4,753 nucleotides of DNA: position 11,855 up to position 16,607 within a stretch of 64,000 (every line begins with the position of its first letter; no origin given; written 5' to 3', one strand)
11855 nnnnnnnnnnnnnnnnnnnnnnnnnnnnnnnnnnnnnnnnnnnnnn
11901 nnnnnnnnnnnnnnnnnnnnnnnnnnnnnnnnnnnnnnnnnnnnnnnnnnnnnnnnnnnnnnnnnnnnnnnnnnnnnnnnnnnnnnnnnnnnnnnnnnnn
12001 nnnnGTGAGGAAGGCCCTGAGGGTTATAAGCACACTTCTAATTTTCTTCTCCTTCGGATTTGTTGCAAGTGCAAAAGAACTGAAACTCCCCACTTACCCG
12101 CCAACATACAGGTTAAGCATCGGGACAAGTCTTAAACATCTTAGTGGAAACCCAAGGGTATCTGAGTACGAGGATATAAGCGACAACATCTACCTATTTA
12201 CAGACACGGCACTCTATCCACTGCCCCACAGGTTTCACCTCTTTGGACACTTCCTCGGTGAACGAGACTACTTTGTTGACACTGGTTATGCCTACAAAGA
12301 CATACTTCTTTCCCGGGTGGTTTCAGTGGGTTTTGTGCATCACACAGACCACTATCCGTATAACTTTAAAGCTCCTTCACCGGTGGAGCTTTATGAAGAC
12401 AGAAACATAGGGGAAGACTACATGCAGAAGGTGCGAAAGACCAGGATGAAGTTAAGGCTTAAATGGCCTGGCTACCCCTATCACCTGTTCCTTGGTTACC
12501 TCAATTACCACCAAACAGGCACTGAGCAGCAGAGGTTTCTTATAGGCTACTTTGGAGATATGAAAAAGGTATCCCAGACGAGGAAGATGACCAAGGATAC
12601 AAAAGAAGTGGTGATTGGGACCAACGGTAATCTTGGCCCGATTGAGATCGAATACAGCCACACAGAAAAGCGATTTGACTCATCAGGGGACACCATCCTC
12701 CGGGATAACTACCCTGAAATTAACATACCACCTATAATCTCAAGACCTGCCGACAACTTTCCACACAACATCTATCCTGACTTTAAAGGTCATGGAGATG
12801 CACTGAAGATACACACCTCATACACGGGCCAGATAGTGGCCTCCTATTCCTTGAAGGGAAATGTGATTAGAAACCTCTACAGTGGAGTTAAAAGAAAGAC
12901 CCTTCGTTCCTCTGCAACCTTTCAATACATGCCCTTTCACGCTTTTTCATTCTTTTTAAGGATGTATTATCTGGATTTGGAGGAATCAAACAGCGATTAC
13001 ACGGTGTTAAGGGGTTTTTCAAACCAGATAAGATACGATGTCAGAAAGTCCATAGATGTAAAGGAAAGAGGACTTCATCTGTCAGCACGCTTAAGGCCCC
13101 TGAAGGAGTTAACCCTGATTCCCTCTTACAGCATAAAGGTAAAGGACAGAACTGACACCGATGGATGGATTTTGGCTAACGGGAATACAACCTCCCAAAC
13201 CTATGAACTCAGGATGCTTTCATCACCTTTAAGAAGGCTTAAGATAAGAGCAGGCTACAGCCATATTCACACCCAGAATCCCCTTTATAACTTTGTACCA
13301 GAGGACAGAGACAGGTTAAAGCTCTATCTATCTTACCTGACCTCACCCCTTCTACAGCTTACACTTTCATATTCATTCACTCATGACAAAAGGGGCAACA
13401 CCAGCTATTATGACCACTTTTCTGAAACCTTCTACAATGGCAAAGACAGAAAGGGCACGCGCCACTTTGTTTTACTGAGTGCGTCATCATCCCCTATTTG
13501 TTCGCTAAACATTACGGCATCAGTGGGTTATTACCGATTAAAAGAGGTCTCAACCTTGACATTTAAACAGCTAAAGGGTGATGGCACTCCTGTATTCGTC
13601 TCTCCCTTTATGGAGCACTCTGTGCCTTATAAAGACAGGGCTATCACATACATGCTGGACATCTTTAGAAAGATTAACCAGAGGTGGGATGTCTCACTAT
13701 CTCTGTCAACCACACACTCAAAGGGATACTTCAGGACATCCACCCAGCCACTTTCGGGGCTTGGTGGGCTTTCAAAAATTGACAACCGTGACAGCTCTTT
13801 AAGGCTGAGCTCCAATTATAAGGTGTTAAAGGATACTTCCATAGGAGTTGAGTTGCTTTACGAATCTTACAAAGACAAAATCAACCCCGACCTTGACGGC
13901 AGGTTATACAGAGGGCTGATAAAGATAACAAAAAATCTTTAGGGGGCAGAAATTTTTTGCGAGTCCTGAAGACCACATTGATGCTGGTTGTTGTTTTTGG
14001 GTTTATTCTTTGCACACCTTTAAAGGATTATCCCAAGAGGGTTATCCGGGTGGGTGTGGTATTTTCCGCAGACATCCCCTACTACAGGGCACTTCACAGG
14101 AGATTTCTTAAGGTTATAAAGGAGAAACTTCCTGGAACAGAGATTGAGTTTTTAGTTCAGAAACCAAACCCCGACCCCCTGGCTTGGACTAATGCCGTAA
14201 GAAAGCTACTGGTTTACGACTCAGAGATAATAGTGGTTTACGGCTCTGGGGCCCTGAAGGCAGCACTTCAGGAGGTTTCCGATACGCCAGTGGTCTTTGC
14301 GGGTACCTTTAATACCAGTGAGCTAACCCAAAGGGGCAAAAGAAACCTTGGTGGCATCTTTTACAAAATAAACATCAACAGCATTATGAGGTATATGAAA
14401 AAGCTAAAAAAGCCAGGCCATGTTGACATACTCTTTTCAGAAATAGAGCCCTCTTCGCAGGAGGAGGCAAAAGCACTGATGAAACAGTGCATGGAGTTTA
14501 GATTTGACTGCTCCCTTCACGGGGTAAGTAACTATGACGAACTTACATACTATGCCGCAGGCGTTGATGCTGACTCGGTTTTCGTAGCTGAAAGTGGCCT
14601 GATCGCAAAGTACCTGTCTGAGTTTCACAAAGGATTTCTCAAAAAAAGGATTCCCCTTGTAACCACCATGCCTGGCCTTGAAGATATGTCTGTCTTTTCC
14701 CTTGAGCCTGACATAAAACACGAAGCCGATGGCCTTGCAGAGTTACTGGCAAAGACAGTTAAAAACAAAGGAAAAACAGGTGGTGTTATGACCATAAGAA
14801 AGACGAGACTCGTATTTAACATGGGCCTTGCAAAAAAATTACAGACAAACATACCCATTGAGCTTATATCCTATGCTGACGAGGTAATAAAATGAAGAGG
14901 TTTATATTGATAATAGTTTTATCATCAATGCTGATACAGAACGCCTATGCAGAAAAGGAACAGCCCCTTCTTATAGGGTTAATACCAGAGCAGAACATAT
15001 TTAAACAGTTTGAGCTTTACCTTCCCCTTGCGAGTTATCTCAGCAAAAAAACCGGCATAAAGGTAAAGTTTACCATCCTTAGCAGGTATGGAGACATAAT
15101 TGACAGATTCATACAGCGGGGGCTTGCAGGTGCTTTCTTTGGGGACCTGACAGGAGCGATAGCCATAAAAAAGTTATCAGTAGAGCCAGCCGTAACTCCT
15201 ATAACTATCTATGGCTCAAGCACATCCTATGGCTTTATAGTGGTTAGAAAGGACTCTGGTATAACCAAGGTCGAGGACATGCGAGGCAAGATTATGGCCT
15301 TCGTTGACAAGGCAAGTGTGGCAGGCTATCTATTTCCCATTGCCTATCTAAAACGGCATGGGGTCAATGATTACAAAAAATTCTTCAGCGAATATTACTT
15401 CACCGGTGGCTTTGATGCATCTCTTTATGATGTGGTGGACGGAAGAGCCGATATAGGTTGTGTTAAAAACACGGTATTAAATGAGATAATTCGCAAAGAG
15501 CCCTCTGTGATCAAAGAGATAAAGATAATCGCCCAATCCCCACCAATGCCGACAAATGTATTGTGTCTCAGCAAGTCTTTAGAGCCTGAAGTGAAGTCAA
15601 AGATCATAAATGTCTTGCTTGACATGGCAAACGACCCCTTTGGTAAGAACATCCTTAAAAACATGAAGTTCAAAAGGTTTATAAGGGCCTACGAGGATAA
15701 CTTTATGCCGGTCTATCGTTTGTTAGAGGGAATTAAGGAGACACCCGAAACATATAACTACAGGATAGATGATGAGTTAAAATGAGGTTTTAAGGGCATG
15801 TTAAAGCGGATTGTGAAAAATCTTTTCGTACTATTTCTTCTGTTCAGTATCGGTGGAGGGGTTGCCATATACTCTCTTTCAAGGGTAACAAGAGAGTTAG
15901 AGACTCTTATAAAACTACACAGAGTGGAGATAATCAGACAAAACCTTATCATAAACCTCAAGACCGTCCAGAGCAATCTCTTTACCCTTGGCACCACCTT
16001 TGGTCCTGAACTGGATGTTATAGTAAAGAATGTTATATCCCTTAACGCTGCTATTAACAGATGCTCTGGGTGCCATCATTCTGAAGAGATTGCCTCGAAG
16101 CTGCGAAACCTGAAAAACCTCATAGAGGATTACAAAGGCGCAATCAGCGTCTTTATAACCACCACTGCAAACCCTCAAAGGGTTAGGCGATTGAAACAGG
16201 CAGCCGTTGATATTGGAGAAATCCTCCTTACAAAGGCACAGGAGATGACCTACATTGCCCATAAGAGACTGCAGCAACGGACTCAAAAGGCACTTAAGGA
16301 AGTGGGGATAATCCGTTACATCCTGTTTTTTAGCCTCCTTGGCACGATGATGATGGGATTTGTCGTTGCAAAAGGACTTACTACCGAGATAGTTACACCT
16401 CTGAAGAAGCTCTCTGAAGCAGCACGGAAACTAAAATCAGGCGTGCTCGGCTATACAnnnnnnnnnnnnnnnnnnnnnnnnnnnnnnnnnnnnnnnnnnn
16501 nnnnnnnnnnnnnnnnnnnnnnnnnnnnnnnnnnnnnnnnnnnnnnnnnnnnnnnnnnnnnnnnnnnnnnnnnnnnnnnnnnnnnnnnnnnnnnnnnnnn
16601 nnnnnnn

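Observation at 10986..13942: MtrAB/PioAB-like porin-cytochrome pair in a dsr-carrying genome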

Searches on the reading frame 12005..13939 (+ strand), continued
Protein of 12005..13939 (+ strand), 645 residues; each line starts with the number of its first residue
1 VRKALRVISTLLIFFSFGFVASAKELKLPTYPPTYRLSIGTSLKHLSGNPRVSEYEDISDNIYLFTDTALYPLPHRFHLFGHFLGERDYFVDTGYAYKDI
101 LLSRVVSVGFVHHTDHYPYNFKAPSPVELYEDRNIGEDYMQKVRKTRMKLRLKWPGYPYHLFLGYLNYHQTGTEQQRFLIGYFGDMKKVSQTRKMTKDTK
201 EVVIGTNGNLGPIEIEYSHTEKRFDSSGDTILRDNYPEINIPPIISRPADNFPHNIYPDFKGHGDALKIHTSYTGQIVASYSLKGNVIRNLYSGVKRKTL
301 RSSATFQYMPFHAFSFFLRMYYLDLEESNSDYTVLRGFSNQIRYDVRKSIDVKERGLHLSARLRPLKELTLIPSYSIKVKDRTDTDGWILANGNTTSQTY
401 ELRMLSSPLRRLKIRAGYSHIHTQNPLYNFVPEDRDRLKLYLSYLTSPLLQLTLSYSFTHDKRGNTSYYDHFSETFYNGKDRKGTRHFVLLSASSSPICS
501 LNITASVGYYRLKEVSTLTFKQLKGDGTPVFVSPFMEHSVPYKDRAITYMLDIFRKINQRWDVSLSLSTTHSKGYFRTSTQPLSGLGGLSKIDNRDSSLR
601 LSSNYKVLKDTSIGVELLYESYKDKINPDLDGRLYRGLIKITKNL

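Call 89: search_protein_families(library=ncbifam, proteins=[L078:6805-8814:+, L071:6183-8894:+, L083:7490-8917:+, L084:12923-14983:+], max_evalue=0.001)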
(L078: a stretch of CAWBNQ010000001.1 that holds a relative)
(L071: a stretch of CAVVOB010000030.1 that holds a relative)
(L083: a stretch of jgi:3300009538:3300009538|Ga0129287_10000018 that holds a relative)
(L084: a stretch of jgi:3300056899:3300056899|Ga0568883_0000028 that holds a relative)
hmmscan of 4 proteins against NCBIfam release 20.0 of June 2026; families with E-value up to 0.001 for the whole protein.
L078:6805-8814:+ (670 aa): 4 families
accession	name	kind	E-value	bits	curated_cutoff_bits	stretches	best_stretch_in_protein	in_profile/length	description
NF041198.1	UshA_like_PCGU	equivalog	5.5e-09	35.1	275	1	43-136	403-489/519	UshA-like (seleno)protein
NF041028.1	decahem_GSU2203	exception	5e-07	29.2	325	1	84-166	30-109/317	GSU2203 family decaheme c-type cytochrome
TIGR03508.1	decahem_SO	subfamily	3.3e-05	23.5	192.2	0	92-167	4-79/258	DmsE family decaheme c-type cytochrome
TIGR01905.1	paired_CXXCH_1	subfamily_domain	0.00074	19.4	25.2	0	234-244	9-19/41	doubled CXXCH domain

L071:6183-8894:+ (904 aa): 3 families
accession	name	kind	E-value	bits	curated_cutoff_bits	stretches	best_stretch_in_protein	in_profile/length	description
NF041028.1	decahem_GSU2203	exception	1.4e-11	44.1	325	0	149-201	67-111/317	GSU2203 family decaheme c-type cytochrome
TIGR03508.1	decahem_SO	subfamily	3.5e-10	39.8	192.2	1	256-318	145-210/258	DmsE family decaheme c-type cytochrome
NF041198.1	UshA_like_PCGU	equivalog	6.3e-08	31.6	275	1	74-168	401-491/519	UshA-like (seleno)protein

L083:7490-8917:+ (476 aa): 1 family
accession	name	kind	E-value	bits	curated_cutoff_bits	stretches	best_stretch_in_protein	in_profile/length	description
TIGR03508.1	decahem_SO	subfamily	0.00013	21.5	192.2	0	306-348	115-158/258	DmsE family decaheme c-type cytochrome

L084:12923-14983:+ (687 aa): 19 families
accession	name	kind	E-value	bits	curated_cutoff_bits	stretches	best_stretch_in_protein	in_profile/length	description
NF058645.1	MCPCtpMPsAe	equivalog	3.4e-41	141.6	900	2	329-601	285-556/558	methyl-accepting chemotaxis protein CtpM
NF047851.1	MCPCitTducer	equivalog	1.2e-30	107.1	900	2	338-579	273-492/553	methyl-accepting chemotaxis citrate transducer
NF011622.0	PRK15048.1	equivalog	1.4e-29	103.7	900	2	328-581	262-493/553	methyl-accepting chemotaxis protein II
NF041847.1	transduc_aer2_vibrio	equivalog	3.6e-29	101.5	1200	2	328-584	502-735/804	aerotaxis transducer Aer2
NF011615.0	PRK15041.1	equivalog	1.4e-24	86.7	947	2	337-630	273-542/554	methyl-accepting chemotaxis protein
NF050802.1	AspChtxCcaA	equivalog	9.6e-24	83.7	1300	1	404-551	543-693/700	aspartate chemotaxis receptor CcaA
NF007309.0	PRK09793.1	equivalog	8.1e-21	74.6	903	1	328-572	260-496/533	methyl-accepting chemotaxis protein IV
NF033092.0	HK_WalK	equivalog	2.8e-18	65.8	725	1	31-256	37-266/594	cell wall metabolism sensor histidine kinase WalK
NF040691.1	MtrAB_MtrB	equivalog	2.7e-11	43.2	450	1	168-249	189-270/507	MtrAB system histidine kinase MtrB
NF038263.1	prot_phos_SiaA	equivalog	6.2e-08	31.6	700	1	164-267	306-407/658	biofilm regulation protein phosphatase SiaA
TIGR02168.1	SMC_prok_B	equivalog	9.6e-08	30.2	567.35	1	221-440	718-936/1181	chromosome segregation protein SMC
NF012163.2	BaeS_SmeS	equivalog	6.9e-07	28.5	500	1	173-239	171-236/457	sensor histidine kinase efflux regulator BaeS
TIGR00996.1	Mtu_fam_mce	paralog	3e-06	26.6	140.5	0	540-674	157-288/291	MCE family protein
NF045487.1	ASRP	equivalog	2.4e-05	23.2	300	0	221-495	150-405/593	archaea-specific SMC-related protein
NF007837.0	PRK10549.1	equivalog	3.3e-05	22.8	603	1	174-237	172-234/466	envelope stress sensor histidine kinase BaeS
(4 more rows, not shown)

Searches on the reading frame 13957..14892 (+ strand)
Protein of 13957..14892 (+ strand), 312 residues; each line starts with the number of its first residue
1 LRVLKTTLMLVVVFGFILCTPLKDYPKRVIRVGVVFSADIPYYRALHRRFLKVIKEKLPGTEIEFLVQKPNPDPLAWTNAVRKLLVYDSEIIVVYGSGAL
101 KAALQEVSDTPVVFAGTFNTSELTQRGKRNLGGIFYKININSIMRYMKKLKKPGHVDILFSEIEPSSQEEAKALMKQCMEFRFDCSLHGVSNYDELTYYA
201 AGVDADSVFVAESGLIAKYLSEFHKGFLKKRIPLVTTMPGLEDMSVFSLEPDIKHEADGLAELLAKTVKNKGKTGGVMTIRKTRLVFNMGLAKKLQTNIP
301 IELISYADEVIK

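Call 4: search_protein_families(library=pfam, proteins=[window:13957-14892:+], max_evalue=1)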
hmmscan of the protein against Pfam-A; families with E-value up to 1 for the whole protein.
window:13957-14892:+ (312 aa): 1 family
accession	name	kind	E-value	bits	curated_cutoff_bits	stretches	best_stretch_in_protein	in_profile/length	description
PF10858.15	DUF2659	-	0.052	13.7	27.7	1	143-224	82-161/216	Protein of unknown function (DUF2659)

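Call 5: search_protein_families(library=ncbifam, proteins=[window:13957-14892:+], max_evalue=1)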
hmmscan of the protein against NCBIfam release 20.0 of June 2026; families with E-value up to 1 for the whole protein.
window:13957-14892:+ (312 aa): 1 family
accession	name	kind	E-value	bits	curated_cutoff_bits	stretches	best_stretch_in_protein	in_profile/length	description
NF041285.1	ABC_SBP_TrpX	equivalog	1e-06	28.1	390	1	62-307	65-321/322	tryptophan ABC transporter substrate-binding protein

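Call 37: find_homologous_proteins(query=window:13957-14892:+, max_evalue=0.001)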
Query window:13957-14892:+ (312 aa): 16 proteins with E <= 0.001 among 2967 candidates.
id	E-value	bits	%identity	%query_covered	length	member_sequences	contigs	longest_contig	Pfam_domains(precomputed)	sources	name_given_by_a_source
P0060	1.6e-197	673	100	97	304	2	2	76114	-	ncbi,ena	-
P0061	2.6e-114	400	58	100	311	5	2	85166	PF04392.19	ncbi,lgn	-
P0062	1.3e-112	394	56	100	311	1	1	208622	PF04392.19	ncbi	-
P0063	1.3e-98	348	56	91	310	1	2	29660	-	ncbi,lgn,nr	ncbi:MAG: hypothetical protein D6710_07045 [Nitrospirae bacterium]|nr:MAG: hypothetical protein D671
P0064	6.8e-90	319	48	100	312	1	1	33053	PF04392.19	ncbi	-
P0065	8.6e-87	309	47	99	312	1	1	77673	PF04392.19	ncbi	-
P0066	5.7e-74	267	56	71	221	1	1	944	PF04392.19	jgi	jgi:ABC-type uncharacterized transport system substrate-binding protein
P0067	2.4e-59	219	37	99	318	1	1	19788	PF04392.19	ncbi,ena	-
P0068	2.3e-57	213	39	90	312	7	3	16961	PF04392.19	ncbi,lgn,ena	-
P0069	1.0e-56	211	39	90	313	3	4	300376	PF04392.19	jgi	jgi:ABC-type uncharacterized transport system substrate-binding protein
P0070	5.4e-55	205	37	100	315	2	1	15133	PF04392.19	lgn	-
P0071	6.9e-55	205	36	100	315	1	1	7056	PF04392.19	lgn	-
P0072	1.2e-34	138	30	100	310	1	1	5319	PF04392.19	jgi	jgi:putative ABC transport system substrate-binding protein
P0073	6.2e-27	113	28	90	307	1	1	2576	PF04392.19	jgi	jgi:putative ABC transport system substrate-binding protein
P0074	1.6e-25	108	29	90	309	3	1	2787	PF04392.19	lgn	-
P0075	9.3e-24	102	30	71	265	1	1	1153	PF04392.19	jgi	jgi:ABC-type uncharacterized transport system substrate-binding protein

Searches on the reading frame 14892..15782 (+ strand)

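Call 4: search_protein_families(library=pfam, proteins=[window:14892-15782:+], max_evalue=1)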
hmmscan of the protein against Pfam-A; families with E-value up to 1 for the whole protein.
window:14892-15782:+ (297 aa): 2 families
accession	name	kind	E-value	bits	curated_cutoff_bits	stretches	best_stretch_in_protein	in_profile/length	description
PF12974.12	Phosphonate-bd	-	2.2e-52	178.3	27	1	28-269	1-240/242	ABC transporter, phosphonate, periplasmic substrate-binding protein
PF09084.16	NMT1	-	0.044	14.1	20.5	1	115-160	76-118/216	NMT1/THI5 like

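Call 5: search_protein_families(library=ncbifam, proteins=[window:14892-15782:+], max_evalue=1)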
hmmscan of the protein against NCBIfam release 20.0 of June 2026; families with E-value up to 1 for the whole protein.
window:14892-15782:+ (297 aa): 7 families
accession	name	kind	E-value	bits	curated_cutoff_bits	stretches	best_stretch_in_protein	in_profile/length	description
TIGR01098.1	3A0109s03R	subfamily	7e-46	156.8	112.05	1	7-245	9-253/253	phosphate/phosphite/phosphonate ABC transporter substrate-binding protein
TIGR03431.1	PhnD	equivalog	5e-45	154.1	261.1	1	2-277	3-282/288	phosphonate ABC transporter substrate-binding protein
TIGR04553.1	ABC_peri_selen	hypoth_equivalog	3.5e-25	88.9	250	1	28-274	4-255/266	putative selenate ABC transporter substrate-binding protein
NF049985.1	SBP_like_Rv1680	exception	3.3e-08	33.5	400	1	47-275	22-256/268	Rv1680 family SBP-like protein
NF040750.1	tetrathio_HK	equivalog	6.7e-05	21.6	750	1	115-203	100-186/555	tetrathionate respiration histidine kinase TtrS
TIGR02122.1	TRAP_TAXI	subfamily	8.1e-05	21.6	84.35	1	112-142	121-151/320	TAXI family TRAP transporter solute-binding subunit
TIGR01728.1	SsuA_fam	subfamily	0.013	14.7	163.5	1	106-142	75-113/290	aliphatic sulfonate ABC transporter substrate-binding protein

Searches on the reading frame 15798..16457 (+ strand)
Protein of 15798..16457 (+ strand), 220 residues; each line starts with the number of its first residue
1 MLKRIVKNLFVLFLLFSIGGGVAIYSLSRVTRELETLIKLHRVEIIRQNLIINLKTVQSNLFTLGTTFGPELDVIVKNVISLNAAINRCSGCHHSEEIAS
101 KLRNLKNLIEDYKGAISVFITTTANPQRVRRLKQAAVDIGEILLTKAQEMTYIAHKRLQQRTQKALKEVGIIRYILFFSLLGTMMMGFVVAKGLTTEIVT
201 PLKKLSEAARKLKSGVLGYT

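Call 63: find_homologous_proteins(query=window:15798-16457:+, max_evalue=0.001)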
Query window:15798-16457:+ (220 aa): 3 proteins with E <= 0.001 among 1099 candidates.
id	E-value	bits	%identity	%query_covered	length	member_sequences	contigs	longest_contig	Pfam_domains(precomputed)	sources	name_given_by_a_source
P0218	7.6e-54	200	52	75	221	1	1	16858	-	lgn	-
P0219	3.2e-50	189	47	86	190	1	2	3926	-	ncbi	ncbi:MAG: hypothetical protein V3V59_05030, partial [Thermodesulfovibrionales bacterium]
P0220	2.7e-40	156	55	62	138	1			-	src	-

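Call 71: predict_structure(alignment_id=A4)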
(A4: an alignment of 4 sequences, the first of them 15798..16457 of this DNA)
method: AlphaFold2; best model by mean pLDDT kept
length: 220 residues; sequences in the alignment: 4
mean_pLDDT: 63.8   pTM: 0.41
mean pLDDT of the five models: 63.8, 56.3, 51.1, 50.0, 45.8
residues with pLDDT >= 90: 0; 70-90: 25; 50-70: 189; < 50: 6
segments of 3 or more residues with pLDDT < 50: 216-220
pLDDT, mean of each block of 10 residues (from residue 1): 66 70 64 57 61 64 57 61 64 62 70 67 65 68 69 68 67 67 68 58 60 49
secondary structure, 60 per line:
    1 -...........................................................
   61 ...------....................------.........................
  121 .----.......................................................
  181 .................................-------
elements in order: H2-63 H70-89 H96-121 H126-213
